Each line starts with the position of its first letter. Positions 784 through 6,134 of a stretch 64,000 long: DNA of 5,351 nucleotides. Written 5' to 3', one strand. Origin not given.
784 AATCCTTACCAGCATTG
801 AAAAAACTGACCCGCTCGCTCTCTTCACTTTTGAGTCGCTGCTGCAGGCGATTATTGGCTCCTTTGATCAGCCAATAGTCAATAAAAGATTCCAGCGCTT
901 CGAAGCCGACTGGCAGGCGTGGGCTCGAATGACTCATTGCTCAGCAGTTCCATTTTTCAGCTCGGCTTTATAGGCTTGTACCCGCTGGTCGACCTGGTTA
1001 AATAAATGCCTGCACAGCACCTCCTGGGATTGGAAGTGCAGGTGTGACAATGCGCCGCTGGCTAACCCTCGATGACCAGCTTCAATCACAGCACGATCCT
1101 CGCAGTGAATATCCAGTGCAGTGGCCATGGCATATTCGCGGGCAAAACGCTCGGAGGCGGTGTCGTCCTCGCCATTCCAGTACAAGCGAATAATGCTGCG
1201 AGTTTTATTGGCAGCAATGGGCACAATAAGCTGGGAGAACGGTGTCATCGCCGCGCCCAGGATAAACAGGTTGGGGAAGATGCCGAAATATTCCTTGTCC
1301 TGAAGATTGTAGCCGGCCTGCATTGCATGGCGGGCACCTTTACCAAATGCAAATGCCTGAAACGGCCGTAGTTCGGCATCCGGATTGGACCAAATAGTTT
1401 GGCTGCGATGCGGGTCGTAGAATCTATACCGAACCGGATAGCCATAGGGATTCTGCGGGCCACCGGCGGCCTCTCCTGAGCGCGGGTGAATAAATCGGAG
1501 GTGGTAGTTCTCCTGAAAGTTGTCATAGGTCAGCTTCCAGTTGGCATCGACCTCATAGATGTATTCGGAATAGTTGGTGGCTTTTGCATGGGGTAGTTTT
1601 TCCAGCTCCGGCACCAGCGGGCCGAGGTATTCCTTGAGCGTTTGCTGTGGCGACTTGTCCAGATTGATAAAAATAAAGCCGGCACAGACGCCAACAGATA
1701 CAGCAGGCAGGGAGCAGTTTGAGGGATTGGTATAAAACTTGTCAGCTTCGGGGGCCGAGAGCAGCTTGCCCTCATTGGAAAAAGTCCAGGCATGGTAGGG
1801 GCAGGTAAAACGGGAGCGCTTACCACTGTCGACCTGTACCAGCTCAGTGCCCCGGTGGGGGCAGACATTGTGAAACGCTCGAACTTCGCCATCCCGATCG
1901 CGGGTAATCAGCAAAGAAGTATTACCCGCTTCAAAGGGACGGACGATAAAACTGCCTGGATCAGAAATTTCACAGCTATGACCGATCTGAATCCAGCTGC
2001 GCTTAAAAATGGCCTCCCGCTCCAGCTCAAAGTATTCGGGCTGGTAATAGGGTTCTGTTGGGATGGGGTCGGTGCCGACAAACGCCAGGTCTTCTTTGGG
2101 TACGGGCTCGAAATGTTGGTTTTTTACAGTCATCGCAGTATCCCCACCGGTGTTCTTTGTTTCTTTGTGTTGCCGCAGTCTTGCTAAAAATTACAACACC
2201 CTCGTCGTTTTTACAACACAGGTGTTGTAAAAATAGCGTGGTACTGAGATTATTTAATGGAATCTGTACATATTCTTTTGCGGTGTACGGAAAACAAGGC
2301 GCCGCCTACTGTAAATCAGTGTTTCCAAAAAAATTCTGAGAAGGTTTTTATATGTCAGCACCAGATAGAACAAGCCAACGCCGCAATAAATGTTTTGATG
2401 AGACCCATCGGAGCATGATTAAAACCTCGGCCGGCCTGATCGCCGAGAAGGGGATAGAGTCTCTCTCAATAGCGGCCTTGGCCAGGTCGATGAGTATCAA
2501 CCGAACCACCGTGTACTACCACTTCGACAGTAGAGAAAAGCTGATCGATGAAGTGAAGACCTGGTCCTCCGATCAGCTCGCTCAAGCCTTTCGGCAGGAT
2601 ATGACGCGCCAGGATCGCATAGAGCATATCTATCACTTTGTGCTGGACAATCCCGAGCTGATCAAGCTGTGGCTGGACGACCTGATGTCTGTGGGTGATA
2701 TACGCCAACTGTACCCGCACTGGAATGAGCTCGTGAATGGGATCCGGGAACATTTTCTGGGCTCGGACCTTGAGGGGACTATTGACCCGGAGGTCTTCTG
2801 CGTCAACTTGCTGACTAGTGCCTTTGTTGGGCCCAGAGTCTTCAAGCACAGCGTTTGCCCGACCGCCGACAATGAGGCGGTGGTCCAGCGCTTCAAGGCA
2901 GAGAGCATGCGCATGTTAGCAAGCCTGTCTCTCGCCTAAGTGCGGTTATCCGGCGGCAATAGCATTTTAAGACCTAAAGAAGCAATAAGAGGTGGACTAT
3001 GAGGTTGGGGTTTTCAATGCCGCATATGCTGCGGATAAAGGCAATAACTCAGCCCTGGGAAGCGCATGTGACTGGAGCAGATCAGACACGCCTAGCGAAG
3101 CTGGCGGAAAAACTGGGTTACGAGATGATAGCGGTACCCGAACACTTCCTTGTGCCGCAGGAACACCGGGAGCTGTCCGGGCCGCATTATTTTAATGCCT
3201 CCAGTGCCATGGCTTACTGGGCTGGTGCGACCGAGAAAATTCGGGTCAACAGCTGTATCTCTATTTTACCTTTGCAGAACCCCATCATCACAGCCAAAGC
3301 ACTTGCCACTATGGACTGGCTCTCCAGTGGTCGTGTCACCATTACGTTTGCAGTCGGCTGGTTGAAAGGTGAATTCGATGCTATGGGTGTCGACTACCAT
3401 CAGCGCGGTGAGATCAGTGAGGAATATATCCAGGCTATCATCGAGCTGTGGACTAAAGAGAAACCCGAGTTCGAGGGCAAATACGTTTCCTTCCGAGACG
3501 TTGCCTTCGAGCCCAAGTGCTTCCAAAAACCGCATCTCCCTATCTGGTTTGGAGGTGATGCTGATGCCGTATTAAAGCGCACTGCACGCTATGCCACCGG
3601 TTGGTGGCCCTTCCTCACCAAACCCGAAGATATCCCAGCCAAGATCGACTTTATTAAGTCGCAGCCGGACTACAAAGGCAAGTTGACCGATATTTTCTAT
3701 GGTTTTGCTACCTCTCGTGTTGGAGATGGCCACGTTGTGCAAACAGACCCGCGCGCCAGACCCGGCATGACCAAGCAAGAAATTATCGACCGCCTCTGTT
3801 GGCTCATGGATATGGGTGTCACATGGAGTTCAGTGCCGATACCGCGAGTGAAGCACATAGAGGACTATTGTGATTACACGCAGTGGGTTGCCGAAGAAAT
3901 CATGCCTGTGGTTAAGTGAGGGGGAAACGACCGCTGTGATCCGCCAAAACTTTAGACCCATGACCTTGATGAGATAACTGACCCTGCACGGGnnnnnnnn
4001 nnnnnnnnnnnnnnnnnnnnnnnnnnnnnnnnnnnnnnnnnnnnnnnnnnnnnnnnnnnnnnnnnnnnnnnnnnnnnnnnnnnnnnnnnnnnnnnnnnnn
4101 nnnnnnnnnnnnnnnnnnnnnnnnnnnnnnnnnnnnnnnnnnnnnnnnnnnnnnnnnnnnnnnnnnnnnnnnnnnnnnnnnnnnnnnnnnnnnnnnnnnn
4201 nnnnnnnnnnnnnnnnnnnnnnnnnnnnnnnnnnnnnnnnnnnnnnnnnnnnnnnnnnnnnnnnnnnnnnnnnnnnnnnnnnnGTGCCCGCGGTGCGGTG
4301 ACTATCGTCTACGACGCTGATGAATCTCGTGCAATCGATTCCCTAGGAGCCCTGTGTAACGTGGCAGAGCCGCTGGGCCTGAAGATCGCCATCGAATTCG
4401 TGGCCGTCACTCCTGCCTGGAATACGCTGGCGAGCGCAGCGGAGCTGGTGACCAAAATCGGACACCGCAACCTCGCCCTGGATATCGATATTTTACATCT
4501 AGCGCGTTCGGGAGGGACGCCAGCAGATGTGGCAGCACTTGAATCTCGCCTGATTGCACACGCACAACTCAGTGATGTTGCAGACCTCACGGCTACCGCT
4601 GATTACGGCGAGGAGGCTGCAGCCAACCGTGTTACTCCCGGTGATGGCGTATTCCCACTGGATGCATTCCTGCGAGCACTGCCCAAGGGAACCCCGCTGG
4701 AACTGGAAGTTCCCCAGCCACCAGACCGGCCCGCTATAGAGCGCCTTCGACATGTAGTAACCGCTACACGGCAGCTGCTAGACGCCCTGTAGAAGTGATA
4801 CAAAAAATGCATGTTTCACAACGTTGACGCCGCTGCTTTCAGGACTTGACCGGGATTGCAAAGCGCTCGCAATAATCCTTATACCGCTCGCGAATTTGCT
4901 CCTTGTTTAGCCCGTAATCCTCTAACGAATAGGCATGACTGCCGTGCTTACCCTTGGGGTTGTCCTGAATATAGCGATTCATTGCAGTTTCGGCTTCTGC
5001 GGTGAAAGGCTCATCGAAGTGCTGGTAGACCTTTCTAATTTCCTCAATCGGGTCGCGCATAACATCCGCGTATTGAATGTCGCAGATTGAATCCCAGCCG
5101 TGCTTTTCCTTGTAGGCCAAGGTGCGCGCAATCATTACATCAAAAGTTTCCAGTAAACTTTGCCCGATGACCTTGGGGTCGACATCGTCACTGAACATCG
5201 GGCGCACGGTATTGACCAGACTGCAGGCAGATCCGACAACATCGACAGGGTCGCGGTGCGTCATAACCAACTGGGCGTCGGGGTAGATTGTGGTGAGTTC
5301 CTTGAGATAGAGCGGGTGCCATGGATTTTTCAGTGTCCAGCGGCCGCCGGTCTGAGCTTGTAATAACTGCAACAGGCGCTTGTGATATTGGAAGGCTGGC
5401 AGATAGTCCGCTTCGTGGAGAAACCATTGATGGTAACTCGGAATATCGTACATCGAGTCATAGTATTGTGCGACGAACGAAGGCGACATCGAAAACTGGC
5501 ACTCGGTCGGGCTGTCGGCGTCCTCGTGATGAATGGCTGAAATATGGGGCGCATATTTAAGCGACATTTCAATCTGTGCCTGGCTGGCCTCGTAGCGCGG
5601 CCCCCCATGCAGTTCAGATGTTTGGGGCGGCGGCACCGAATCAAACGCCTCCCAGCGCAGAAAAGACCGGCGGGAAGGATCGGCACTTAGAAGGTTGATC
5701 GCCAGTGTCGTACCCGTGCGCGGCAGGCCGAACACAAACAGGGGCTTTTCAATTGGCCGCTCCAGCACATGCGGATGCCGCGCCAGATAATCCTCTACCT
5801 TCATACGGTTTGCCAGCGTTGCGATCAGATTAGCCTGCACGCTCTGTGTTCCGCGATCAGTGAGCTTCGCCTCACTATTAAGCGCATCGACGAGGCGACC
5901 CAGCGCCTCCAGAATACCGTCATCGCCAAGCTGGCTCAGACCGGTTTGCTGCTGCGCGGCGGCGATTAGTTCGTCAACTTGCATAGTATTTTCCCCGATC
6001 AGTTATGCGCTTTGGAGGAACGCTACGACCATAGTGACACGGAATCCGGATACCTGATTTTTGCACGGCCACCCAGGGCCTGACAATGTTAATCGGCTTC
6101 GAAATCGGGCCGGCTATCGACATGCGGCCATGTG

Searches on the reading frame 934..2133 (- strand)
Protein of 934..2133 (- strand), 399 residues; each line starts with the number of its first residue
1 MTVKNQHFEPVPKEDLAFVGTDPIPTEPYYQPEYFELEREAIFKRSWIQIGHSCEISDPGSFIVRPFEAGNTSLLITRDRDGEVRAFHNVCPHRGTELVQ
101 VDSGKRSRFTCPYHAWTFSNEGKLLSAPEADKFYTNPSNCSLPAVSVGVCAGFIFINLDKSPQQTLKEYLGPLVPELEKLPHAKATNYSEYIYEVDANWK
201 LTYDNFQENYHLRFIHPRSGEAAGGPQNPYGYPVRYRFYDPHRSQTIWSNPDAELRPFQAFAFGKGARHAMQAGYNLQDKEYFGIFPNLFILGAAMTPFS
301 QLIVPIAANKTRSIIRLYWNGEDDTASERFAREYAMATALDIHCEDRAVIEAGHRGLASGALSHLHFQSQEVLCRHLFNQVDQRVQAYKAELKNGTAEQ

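Call 17: search_protein_families(library=pfam, proteins=[window:934-2133:-])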
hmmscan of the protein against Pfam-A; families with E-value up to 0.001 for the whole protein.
window:934-2133:- (399 aa): 3 families
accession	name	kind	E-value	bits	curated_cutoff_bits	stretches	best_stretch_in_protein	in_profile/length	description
PF00848.25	Ring_hydroxyl_A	-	3.3e-28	99.5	24.9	1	187-386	6-207/208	Ring hydroxylating alpha subunit (catalytic domain)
PF00355.32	Rieske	-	2.7e-19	69.3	20.3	1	46-132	1-83/88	Rieske [2Fe-2S] domain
PF19112.6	VanA_C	-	0.00064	20.3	23.5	0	195-362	1-162/193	Vanillate O-demethylase oxygenase C-terminal domain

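Call 40: search_protein_families(library=ncbifam, proteins=[window:934-2133:-], max_evalue=0.00001)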
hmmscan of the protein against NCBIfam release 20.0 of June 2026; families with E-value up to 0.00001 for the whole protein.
window:934-2133:- (399 aa): 5 families
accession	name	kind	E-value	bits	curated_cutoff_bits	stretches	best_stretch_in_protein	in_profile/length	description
NF058607.1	GlBtMonoOxGbcA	equivalog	4.8e-38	130.7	670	1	24-218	33-224/420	glycine betaine monooxygenase oxygenase subunit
TIGR03228.1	anthran_1_2_A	equivalog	7.1e-33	114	671.9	1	28-216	20-213/438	anthranilate 1,2-dioxygenase large subunit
TIGR03229.1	benzo_1_2_benA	equivalog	4.8e-29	101.5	780.95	1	29-216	21-215/433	benzoate 1,2-dioxygenase large subunit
NF042946.1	3PPDioc_HcaE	equivalog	9.4e-27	94.1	830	1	28-217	20-215/450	3-phenylpropionate/cinnamic acid dioxygenase subunit alpha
NF041684.1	ant_diox_AndAc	equivalog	6.9e-22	77.6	750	1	24-216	23-222/418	anthranilate 1,2-dioxygenase large subunit AndAc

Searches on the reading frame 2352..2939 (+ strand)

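Call 17: search_protein_families(library=pfam, proteins=[window:2352-2939:+])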
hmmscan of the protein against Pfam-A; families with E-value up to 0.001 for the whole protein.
window:2352-2939:+ (195 aa): 1 family
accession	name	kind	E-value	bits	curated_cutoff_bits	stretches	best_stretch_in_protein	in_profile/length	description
PF00440.29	TetR_N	-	3.4e-10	40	24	1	24-68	3-47/47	Bacterial regulatory proteins, tetR family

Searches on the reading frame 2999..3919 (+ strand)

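Call 17: search_protein_families(library=pfam, proteins=[window:2999-3919:+])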
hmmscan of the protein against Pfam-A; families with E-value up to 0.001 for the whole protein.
window:2999-3919:+ (306 aa): 1 family
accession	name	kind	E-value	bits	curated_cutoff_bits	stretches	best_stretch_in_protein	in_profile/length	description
PF00296.26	Bac_luciferase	-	1.8e-41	142.9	27.9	1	25-220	21-207/314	Luciferase-like monooxygenase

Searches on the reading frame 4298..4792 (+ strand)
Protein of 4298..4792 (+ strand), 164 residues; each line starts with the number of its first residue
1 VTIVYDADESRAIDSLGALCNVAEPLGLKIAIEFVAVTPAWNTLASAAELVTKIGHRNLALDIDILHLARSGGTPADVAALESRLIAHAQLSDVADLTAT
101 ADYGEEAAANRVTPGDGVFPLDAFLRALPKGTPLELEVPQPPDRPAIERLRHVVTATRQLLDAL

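Call 17: search_protein_families(library=pfam, proteins=[window:4298-4792:+])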
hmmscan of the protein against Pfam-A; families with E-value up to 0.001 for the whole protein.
window:4298-4792:+ (164 aa): 1 family
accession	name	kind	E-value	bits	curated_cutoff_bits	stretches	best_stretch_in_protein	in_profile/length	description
PF01261.30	AP_endonuc_2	-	1.1e-15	58.5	31.1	1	6-147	98-240/249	Xylose isomerase-like TIM barrel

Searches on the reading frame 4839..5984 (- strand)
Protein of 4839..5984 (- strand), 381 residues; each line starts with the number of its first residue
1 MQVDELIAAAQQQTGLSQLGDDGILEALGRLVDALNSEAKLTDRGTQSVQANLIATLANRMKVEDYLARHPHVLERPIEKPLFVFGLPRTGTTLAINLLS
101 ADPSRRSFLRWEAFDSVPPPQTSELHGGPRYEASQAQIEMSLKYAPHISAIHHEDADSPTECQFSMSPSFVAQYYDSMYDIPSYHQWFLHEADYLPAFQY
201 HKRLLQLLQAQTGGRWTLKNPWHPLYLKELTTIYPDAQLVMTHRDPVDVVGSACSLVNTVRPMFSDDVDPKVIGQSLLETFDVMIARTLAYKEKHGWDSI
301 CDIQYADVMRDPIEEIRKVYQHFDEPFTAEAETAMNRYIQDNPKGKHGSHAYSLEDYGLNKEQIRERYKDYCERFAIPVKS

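Call 17: search_protein_families(library=pfam, proteins=[window:4839-5984:-])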
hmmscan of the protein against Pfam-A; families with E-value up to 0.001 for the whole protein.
window:4839-5984:- (381 aa): 3 families
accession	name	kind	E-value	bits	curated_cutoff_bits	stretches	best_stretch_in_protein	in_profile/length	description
PF13469.12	Sulfotransfer_3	-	3.1e-40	139.2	27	1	81-328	1-215/216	Sulfotransferase family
PF00685.33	Sulfotransfer_1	-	1.5e-07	31.5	22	1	81-349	3-206/255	Sulfotransferase domain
PF17784.7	Sulfotransfer_4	-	1.8e-05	25.1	22.8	0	224-287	78-146/215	Sulfotransferase domain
